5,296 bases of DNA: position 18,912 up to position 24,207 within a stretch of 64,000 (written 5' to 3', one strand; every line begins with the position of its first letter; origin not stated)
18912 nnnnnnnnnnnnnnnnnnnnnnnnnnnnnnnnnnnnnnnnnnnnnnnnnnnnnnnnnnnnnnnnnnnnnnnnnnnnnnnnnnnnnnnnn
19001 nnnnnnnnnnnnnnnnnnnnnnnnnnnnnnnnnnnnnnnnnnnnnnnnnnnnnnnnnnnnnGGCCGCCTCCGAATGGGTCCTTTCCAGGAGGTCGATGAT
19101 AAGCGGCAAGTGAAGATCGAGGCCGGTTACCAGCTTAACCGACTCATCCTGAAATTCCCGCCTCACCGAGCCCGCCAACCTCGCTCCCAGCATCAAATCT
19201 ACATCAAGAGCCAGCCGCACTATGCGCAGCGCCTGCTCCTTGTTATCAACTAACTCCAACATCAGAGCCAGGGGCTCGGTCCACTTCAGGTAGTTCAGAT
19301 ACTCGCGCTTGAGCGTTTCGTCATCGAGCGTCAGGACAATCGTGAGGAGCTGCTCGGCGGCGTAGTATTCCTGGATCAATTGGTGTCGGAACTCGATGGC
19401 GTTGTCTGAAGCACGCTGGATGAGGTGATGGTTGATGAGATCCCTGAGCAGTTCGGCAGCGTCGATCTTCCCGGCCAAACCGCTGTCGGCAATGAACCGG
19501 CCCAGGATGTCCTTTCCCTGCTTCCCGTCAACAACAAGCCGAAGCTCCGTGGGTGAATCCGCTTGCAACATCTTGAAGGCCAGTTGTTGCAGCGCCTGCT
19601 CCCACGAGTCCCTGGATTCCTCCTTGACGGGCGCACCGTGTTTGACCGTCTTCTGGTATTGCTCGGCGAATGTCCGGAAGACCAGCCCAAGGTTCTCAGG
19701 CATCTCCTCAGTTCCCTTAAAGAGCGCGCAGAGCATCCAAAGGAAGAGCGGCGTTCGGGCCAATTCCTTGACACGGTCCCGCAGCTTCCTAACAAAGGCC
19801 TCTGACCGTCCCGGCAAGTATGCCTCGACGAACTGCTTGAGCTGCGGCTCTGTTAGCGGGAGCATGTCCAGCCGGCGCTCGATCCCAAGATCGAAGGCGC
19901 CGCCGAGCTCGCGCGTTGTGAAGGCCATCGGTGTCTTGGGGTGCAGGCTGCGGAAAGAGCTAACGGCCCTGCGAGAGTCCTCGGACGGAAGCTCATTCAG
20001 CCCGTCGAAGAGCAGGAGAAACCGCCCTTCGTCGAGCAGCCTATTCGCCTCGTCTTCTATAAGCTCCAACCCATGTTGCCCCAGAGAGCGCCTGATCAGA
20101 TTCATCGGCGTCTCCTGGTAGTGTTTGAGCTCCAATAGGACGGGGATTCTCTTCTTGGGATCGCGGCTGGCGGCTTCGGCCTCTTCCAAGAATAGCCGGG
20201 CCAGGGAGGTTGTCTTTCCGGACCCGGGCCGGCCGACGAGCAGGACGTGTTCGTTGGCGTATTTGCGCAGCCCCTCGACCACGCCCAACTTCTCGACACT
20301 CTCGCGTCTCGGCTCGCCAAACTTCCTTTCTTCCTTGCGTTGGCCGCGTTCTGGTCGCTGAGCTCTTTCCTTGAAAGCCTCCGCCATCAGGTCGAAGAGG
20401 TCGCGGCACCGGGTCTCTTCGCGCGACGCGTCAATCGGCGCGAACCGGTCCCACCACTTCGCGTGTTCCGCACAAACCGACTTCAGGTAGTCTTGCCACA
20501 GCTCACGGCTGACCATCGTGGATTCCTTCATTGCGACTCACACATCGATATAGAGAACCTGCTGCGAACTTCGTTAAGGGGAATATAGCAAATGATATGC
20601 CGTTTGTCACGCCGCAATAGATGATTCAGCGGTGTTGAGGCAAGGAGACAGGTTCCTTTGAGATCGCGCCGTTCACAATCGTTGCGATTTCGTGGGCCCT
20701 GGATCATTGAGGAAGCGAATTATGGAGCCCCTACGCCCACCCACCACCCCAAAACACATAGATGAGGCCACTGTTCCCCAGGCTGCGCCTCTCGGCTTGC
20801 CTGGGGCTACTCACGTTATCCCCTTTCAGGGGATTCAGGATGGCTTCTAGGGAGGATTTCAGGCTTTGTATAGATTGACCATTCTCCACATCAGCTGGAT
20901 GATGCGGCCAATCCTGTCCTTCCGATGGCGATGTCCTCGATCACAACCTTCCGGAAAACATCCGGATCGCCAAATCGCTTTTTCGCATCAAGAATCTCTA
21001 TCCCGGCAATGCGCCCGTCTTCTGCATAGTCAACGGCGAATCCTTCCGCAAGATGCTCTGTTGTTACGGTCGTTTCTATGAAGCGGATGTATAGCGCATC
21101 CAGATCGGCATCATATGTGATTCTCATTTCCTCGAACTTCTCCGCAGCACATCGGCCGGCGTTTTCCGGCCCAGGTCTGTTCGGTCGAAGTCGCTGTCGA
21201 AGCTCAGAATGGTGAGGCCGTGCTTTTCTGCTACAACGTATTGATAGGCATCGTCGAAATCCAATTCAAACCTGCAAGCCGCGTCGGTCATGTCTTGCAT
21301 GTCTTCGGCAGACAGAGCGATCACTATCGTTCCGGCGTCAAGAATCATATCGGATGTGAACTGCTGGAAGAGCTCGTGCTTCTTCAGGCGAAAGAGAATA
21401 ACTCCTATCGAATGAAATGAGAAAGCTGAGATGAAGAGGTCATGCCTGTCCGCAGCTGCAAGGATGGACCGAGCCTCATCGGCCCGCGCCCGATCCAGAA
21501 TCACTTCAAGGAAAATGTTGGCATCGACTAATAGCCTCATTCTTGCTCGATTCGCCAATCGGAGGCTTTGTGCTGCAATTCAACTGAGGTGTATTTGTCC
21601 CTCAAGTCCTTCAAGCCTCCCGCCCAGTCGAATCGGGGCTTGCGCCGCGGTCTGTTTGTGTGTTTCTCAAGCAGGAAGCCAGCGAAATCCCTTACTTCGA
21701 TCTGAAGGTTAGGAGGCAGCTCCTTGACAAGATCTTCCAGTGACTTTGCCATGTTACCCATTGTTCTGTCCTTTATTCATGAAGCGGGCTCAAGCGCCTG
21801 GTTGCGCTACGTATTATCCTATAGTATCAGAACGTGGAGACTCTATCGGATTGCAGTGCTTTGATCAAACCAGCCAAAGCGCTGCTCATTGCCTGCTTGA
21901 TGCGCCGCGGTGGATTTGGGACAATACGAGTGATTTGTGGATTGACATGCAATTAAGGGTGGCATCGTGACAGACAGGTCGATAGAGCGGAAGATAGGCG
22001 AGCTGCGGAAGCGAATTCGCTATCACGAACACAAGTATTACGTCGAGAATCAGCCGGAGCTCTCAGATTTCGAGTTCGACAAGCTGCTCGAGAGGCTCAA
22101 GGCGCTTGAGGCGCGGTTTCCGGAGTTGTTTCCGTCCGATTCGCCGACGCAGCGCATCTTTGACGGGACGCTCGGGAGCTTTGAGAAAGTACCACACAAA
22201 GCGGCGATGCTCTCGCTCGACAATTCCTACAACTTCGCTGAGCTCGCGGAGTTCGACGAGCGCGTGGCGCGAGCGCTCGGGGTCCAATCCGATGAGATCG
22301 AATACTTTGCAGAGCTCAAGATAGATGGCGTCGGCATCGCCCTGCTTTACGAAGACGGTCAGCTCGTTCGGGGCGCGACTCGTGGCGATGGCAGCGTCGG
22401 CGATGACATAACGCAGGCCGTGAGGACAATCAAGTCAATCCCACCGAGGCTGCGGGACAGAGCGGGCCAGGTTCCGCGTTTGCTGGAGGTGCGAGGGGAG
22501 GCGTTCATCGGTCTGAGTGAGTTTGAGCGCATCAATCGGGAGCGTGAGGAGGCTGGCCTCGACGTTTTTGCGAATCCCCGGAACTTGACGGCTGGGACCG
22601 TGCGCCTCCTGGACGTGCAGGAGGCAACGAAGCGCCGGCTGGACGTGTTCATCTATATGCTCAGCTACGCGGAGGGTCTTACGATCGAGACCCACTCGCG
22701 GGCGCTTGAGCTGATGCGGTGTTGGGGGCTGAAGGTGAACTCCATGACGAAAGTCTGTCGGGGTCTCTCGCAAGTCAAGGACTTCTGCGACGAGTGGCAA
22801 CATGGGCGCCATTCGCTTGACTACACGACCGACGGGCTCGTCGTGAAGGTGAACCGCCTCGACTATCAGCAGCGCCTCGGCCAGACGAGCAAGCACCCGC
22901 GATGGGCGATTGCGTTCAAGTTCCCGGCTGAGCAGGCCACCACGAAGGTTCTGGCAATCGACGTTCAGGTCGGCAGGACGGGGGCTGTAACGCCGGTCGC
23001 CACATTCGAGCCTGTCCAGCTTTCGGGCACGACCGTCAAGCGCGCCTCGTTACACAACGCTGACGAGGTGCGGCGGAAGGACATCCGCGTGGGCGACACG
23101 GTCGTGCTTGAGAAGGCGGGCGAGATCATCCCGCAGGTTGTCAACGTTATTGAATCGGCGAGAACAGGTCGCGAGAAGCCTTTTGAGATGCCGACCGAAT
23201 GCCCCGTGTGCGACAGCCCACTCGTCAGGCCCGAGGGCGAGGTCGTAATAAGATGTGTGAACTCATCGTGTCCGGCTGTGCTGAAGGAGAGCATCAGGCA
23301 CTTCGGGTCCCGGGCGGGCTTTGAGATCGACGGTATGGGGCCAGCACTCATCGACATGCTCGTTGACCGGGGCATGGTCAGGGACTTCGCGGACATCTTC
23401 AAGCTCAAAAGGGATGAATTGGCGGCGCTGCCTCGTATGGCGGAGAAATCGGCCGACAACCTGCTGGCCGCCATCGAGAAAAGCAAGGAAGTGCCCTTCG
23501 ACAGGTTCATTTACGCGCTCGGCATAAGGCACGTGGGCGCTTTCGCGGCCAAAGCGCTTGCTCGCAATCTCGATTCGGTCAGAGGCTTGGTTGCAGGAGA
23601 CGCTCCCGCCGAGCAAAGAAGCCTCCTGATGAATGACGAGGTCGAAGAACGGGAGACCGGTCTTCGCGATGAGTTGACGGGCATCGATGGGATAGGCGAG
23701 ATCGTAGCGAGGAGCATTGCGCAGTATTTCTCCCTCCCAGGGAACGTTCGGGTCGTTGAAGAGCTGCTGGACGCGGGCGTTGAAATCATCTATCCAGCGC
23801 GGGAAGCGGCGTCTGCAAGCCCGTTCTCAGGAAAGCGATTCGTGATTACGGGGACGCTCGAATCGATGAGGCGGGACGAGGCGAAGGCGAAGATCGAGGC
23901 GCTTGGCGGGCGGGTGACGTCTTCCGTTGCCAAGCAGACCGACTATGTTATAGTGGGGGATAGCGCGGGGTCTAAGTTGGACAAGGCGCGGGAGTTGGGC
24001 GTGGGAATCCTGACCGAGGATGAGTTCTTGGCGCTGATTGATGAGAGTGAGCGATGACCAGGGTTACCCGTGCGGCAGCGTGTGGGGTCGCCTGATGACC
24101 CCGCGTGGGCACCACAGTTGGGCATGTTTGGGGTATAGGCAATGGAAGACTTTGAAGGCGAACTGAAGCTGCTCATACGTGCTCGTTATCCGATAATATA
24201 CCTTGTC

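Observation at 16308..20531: Single-chain NACHT NTPase, ~18x HEAT repeats and C-terminal metallophosphoesterase in a TA-rich island: candidate undescribed STAND defence/signalling protein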

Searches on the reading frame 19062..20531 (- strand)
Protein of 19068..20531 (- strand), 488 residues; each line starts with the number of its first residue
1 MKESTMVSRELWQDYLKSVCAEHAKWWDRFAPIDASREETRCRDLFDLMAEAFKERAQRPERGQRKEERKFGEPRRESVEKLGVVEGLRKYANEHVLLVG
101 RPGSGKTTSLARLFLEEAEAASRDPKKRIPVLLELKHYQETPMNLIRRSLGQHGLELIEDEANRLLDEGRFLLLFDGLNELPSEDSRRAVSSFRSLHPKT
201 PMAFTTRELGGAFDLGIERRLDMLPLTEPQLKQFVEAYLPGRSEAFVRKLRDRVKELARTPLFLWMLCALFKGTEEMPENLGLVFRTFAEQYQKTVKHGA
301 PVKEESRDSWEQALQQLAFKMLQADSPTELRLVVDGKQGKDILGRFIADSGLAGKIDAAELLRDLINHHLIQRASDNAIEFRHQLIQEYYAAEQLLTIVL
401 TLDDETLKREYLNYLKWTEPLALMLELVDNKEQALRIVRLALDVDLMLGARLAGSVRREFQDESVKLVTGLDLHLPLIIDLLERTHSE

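Call 10: find_homologous_proteins(query=window:19068-20531:-)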
Query seq(488 aa) (488 aa): 527 proteins with E <= 0.001 among 8000 candidates; the best 120 are listed.
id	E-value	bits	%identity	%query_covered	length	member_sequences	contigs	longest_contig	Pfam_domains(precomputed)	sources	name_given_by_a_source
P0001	1.9e-130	454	49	97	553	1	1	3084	PF02985.29,PF03130.23,PF05729.19,PF13401.13,PF13646.13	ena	-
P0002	1.9e-129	451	47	97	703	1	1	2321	PF12717.14,PF00514.30,PF02985.29,PF03130.23,PF05729.19,PF13513.13,PF01602.27,PF13646.13,PF25767.2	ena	-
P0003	3.1e-129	450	47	97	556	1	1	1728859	PF02985.29,PF03130.23,PF05729.19,PF13513.13,PF13646.13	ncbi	ncbi:NTPase (NACHT family), partial [Tolypothrix campylonemoides VB511288]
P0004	5.4e-129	449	48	98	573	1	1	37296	PF00514.30,PF02985.29,PF03130.23,PF05729.19,PF13401.13,PF13513.13,PF13646.13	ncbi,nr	ncbi:MAG: HEAT repeat domain-containing protein, partial [Stigonema ocellatum SAG 48.90 = DSM 106950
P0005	5.1e-127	443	48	98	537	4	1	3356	PF00514.30,PF02985.29,PF03130.23,PF05729.19,PF13401.13,PF13646.13,PF00931.29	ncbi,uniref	ncbi:HEAT repeat domain-containing protein, partial [Nostoc sp. 106C]|uniref:NACHT domain-containing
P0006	2.6e-126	440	48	97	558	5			PF02985.29,PF03130.23,PF05729.19,PF13401.13,PF13513.13,PF13646.13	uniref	uniref:NACHT domain-containing protein n=1 Tax=Scytonema sp. PCC 10023 TaxID=1680591 RepID=UPI0039C5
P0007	1.7e-125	438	46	93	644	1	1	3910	PF02985.29,PF03130.23,PF05729.19,PF13401.13,PF13513.13,PF13646.13,PF25767.2,PF00931.29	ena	-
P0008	1.2e-124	435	45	98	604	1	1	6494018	PF03130.23,PF05729.19,PF13401.13,PF13646.13,PF00931.29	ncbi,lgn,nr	ncbi:hypothetical protein NIES2109_27040 [Nostoc sp. HK-01]|nr:hypothetical protein NIES2109_27040 [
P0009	2.1e-124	434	46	98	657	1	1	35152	PF02985.29,PF03130.23,PF05729.19,PF13513.13,PF13646.13,PF00931.29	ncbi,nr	ncbi:HEAT repeat domain-containing protein [Brasilonema sp. CT11]|nr:HEAT repeat domain-containing p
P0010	2.8e-124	434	47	98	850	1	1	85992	PF12717.14,PF00514.30,PF24714.2,PF00661.29,PF25786.1,PF02985.29,PF03130.23,PF05729.19,PF13513.13,PF13646.13,PF25767.2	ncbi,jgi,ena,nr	ncbi:MAG: HEAT repeat domain-containing protein [Brasilonema octagenarum HA4186-MV1]|jgi:HEAT repeat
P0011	1.6e-123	431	46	98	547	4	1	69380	PF02985.29,PF03130.23,PF05729.19,PF13513.13,PF13646.13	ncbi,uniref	ncbi:HEAT repeat domain-containing protein, partial [Scytonema sp. PCC 10023]|uniref:HEAT repeat dom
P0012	1.6e-122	428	48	98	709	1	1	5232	PF02985.29,PF03130.23,PF05729.19,PF13646.13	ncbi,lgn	-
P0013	2.6e-122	427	46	97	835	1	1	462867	PF12717.14,PF00514.30,PF25786.1,PF02985.29,PF03130.23,PF05729.19,PF13513.13,PF13646.13,PF25767.2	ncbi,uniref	ncbi:MAG: HEAT repeat domain-containing protein [Nostoc sp.]|uniref:NACHT domain-containing protein 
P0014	3.2e-122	427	46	95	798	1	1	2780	PF12717.14,PF00514.30,PF24714.2,PF12755.14,PF02985.29,PF24492.2,PF01602.27,PF25767.2,PF05004.20,PF25786.1,PF03130.23,PF05729.19,PF12348.15,PF20168.5,PF13513.13,PF13646.13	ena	-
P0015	7.0e-122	426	48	98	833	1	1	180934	PF12717.14,PF00514.30,PF24714.2,PF12755.14,PF02985.29,PF01602.27,PF25767.2,PF25786.1,PF03130.23,PF05729.19,PF13513.13,PF13646.13,PF23227.2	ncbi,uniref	ncbi:HEAT repeat domain-containing protein [Nostoc sp.]|uniref:HEAT repeat domain-containing protein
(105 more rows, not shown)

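Call 69: search_solved_structures(query=A3, max_evalue=0.01)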
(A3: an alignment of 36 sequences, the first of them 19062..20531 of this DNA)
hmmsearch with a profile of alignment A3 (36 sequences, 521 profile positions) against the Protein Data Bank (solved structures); distinct sequences matched with E-value up to 0.01: 26.
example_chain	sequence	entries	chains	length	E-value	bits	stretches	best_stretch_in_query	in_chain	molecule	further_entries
9sah_A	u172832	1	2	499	6.4e-41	143.7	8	478-520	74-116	E4-NB2 synthetic fusion protein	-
4zv6_A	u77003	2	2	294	2.9e-32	115.2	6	478-520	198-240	AlphaRep-7 | alpha-Rep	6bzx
6fsq_A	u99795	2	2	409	5.3e-32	114.3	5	477-520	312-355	alphaRep A3_bGFPD | A3_bGFPD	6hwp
6ft5_A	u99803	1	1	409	8.8e-31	110.3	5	478-520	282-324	alphaRep A3_A3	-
4xl5_C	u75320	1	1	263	1.4e-27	99.7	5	472-520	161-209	bGFP-A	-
6gwc_C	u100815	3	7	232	7.9e-24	87.3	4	480-520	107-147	iE5 ALPHAREP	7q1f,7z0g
7p0h_A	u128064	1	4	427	1.5e-21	79.8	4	473-520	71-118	Helicobacter pylori ComF fused to an artificial alphaREP crystallization helper (named B2)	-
8aw4_A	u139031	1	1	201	4.2e-20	75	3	476-520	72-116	ALPHAREP bB-E3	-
3ltm_A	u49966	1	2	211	8.9e-19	70.6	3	478-520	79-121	Alpha-Rep4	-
9rhz_A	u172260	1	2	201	1.8e-18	69.7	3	472-520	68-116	ALPHAREP bE5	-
6gx7_E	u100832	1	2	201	2e-18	69.5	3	477-520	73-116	iiiA5 ALPHAREP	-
3ltj_A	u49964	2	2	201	2.8e-18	69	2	481-520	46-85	AlphaRep-4 | bA3-2: binder of A3 protein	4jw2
5dcq_A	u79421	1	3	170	1.1e-16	63.7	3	479-520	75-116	artificial repeat proteins (alphaREP3)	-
6veh_A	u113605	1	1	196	9.1e-16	60.7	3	463-520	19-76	HEAT repeat domain-containing protein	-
6gwd_G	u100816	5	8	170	4.3e-15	58.5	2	474-520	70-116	iiH5 ALPHAREP | iih5 Alpha Repeating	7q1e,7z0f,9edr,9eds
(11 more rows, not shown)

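Call 78: predict_structure(alignment_id=A3)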
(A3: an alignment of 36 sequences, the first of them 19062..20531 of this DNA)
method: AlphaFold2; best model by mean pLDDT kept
length: 490 residues; sequences in the alignment: 36
mean_pLDDT: 84.6   pTM: 0.84
mean pLDDT of the five models: 84.6, 83.0, 83.0, 82.0, 73.0
residues with pLDDT >= 90: 245; 70-90: 179; 50-70: 35; < 50: 31
segments of 3 or more residues with pLDDT < 50: 1-4, 29-43, 64-70
pLDDT, mean of each block of 10 residues (from residue 1): 60 93 67 37 64 68 47 63 93 94 86 94 94 90 94 92 95 93 87 95 84 72 84 81 84 70 84 84 89 74 86 95 78 91 95 91 88 86 90 93 94 89 95 97 95 94 97 94 89
secondary structure, 60 per line:
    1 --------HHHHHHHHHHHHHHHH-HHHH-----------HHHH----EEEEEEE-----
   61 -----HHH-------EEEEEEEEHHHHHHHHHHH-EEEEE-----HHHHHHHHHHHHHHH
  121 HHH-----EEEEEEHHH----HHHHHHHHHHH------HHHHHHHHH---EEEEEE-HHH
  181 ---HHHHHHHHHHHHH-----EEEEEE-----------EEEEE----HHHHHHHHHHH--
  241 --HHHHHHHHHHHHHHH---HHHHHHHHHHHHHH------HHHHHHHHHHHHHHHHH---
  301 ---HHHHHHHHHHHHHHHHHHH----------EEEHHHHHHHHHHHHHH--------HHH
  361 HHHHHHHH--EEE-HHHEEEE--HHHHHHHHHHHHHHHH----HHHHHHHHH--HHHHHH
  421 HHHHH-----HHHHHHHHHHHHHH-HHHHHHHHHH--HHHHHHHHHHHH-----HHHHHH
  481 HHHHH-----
elements in order: H9-24 H26-29 H41-44 E49-55 E76-83 H84-94 E96-100 H106-123 E129-134 H142-152 H159-167 E171-176 H184-196 E202-207 E219-223 H228-238 H243-257 H261-274 H281-297 H304-322 E333-335 H336-349 H358-368 E371-373 E378-381 H384-399 H404-412 H415-425 H431-444 H446-455 H458-469 H475-485

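Call 82: fold_search(model_id=the predicted structure, library=pdb)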
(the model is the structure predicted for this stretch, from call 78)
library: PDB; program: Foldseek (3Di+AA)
matches with E <= 10: 1210; with E <= 0.001: 251
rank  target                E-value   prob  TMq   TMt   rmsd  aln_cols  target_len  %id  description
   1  4kxf_L                9.0e-15  1.00  0.64  0.38   8.0       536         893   14  Crystal structure of NLRC4 reveals its autoinhibition mechanism (released 2013-07-24)
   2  4kxf_K                9.0e-15  1.00  0.65  0.37   7.8       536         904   14  Crystal structure of NLRC4 reveals its autoinhibition mechanism (released 2013-07-24)
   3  4kxf_B                1.2e-14  1.00  0.62  0.36   8.4       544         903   15  Crystal structure of NLRC4 reveals its autoinhibition mechanism (released 2013-07-24)
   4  4kxf_P                1.7e-14  1.00  0.65  0.39   5.5       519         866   14  Crystal structure of NLRC4 reveals its autoinhibition mechanism (released 2013-07-24)
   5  4kxf_H                2.2e-14  1.00  0.62  0.37   6.6       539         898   15  Crystal structure of NLRC4 reveals its autoinhibition mechanism (released 2013-07-24)
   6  4kxf_N                3.4e-14  1.00  0.65  0.38   6.3       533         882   15  Crystal structure of NLRC4 reveals its autoinhibition mechanism (released 2013-07-24)
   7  4kxf_F                3.6e-14  1.00  0.65  0.38   7.6       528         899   15  Crystal structure of NLRC4 reveals its autoinhibition mechanism (released 2013-07-24)
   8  4kxf_D                5.8e-14  1.00  0.66  0.38   5.5       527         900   15  Crystal structure of NLRC4 reveals its autoinhibition mechanism (released 2013-07-24)
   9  5irm_C                6.1e-14  1.00  0.63  0.42   6.7       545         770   16  Crystal structure of rabbit NOD2 in an ADP-bound state (Crystal form2) (released 2016-06-29)
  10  5irm_A                4.8e-13  1.00  0.61  0.41   6.8       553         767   15  Crystal structure of rabbit NOD2 in an ADP-bound state (Crystal form2) (released 2016-06-29)
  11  5irn                  4.0e-12  1.00  0.63  0.44   5.4       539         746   16  Crystal structure of rabbit NOD2 in an ADP-bound state (Crystal form1) (released 2016-06-29)
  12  5irl                  4.0e-12  1.00  0.62  0.43   6.3       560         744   16  Crystal structure of rabbit NOD2 SER mutant in an ADP-bound state (released 2016-06-29)
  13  8ri2                  5.7e-12  1.00  0.59  0.59   8.0       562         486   13  Crystal structure of NLRP3 in complex with inhibitor NP3-562 (released 2024-01-17)
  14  7alv                  1.2e-11  1.00  0.62  0.64   7.9       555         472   14  Crystal Structure of NLRP3 NACHT domain in complex with a potent inhibitor (released 2021-10-20)
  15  7rav                  1.9e-11  1.00  0.41  0.28  16.0       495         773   14  Cryo-EM structure of the unliganded form of NLR family apoptosis inhibitory protein 5 (NAIP5) (released 2023-01-11)
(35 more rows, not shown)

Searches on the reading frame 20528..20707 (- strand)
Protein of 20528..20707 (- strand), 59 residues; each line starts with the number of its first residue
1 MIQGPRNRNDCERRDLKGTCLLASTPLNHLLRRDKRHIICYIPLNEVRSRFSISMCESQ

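Call 7: search_protein_families(library=pfam, proteins=[window:20528-20707:-], max_evalue=0.01)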
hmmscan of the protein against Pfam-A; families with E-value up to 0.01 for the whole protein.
window:20528-20707:- (59 aa): 0 families

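Call 64: search_protein_families(library=padloc, proteins=[window:20528-20707:-], max_evalue=0.001)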
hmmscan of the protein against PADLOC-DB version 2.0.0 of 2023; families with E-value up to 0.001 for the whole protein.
window:20528-20707:- (59 aa): 0 families

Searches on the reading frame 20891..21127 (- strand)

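Call 7: search_protein_families(library=pfam, proteins=[window:20891-21127:-], max_evalue=0.01)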
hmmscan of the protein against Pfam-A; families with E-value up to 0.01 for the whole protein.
window:20891-21127:- (78 aa): 1 family
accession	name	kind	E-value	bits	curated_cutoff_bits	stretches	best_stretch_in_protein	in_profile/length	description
PF10049.14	DUF2283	-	5e-15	55.8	23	1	2-49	1-49/49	Protein of unknown function (DUF2283)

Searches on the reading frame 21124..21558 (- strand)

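Call 7: search_protein_families(library=pfam, proteins=[window:21124-21558:-], max_evalue=0.01)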
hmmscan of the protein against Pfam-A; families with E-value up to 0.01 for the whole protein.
window:21124-21558:- (144 aa): 3 families
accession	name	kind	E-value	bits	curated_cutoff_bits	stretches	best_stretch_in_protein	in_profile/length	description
PF01850.27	PIN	-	9.3e-15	55.7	23.6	1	10-128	2-118/120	PIN domain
PF13470.12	PIN_3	-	0.001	20.3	27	1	8-115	1-106/115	PIN domain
PF18480.7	DUF5615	-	0.0031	17.8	23.8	0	100-135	34-69/110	Domain of unknown function (DUF5615)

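Call 64: search_protein_families(library=padloc, proteins=[window:21124-21558:-], max_evalue=0.001)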
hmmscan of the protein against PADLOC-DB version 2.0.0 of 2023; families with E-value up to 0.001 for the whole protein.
window:21124-21558:- (144 aa): 0 families

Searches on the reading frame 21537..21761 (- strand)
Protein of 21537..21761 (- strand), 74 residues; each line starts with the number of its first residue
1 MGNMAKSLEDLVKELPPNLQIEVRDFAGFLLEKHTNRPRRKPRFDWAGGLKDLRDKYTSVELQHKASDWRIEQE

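Call 7: search_protein_families(library=pfam, proteins=[window:21537-21761:-], max_evalue=0.01)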
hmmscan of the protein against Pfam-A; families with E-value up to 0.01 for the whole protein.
window:21537-21761:- (74 aa): 1 family
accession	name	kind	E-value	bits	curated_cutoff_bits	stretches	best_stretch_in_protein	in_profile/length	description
PF10047.15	DUF2281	-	2.5e-18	66.9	26.5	1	8-66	2-64/64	Protein of unknown function (DUF2281)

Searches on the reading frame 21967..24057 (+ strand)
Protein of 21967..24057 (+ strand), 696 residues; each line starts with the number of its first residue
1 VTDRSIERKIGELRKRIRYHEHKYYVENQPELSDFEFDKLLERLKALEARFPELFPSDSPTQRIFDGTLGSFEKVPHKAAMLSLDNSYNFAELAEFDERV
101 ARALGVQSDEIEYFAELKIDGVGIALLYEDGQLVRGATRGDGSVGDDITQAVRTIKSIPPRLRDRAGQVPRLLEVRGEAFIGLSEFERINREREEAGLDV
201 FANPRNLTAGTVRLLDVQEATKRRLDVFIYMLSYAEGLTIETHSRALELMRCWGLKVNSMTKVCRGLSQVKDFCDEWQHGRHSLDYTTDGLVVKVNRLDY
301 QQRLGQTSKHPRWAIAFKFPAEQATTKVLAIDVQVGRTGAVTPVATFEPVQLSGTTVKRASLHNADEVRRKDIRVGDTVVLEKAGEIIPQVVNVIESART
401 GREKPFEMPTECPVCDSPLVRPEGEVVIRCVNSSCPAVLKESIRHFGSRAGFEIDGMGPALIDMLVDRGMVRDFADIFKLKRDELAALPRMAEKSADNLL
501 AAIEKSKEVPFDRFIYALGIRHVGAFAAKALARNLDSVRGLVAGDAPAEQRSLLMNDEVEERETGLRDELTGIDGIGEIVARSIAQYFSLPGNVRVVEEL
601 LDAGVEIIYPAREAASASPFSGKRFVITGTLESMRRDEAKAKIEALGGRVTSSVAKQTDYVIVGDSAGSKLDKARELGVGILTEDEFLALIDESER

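Call 8: search_protein_families(library=pfam, proteins=[window:21967-24057:+], max_evalue=0.01)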
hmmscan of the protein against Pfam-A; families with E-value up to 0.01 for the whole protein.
window:21967-24057:+ (696 aa): 10 families
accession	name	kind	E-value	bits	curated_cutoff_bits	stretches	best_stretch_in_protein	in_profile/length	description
PF01653.23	DNA_ligase_aden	-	1.8e-89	300.1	27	1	71-322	3-253/253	NAD-dependent DNA ligase adenylation domain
PF03120.22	DNA_ligase_OB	-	7.6e-35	119.1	32.9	1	325-402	1-78/79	NAD-dependent DNA ligase OB-fold domain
PF00533.33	BRCT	-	4.6e-18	65.7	21.3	1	618-691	4-78/78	BRCA1 C Terminus (BRCT) domain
PF12826.13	HHH_2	-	1.9e-14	54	27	2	513-542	1-30/64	Helix-hairpin-helix motif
PF03119.21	DNA_ligase_ZBD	-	2e-12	47.2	25.8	1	411-437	1-27/27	NAD-dependent DNA ligase C4 zinc finger domain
PF14520.12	HHH_5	-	1.4e-10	42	27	1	453-504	6-56/57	Helix-hairpin-helix domain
PF22745.1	Nlig-Ia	-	5.2e-07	30.7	27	1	6-62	2-58/92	DNA ligase-like, N-terminal NAD+-binding domain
PF12738.14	PTCB-BRCT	-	6.1e-06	26.6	22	1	632-682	9-59/63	twin BRCT domain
PF16589.12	BRCT_2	-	0.00014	22.5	27.3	1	620-683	3-66/86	BRCT domain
PF00633.29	HHH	-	0.0011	19.1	24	0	567-587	10-30/30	Helix-hairpin-helix motif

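Call 55: find_encoding_contigs(protein=window:21967-24054:+, flank=3000, max_places=3)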
Protein window:21967-24054:+ (696 aa): no gene with exactly this product is on record in the collection.
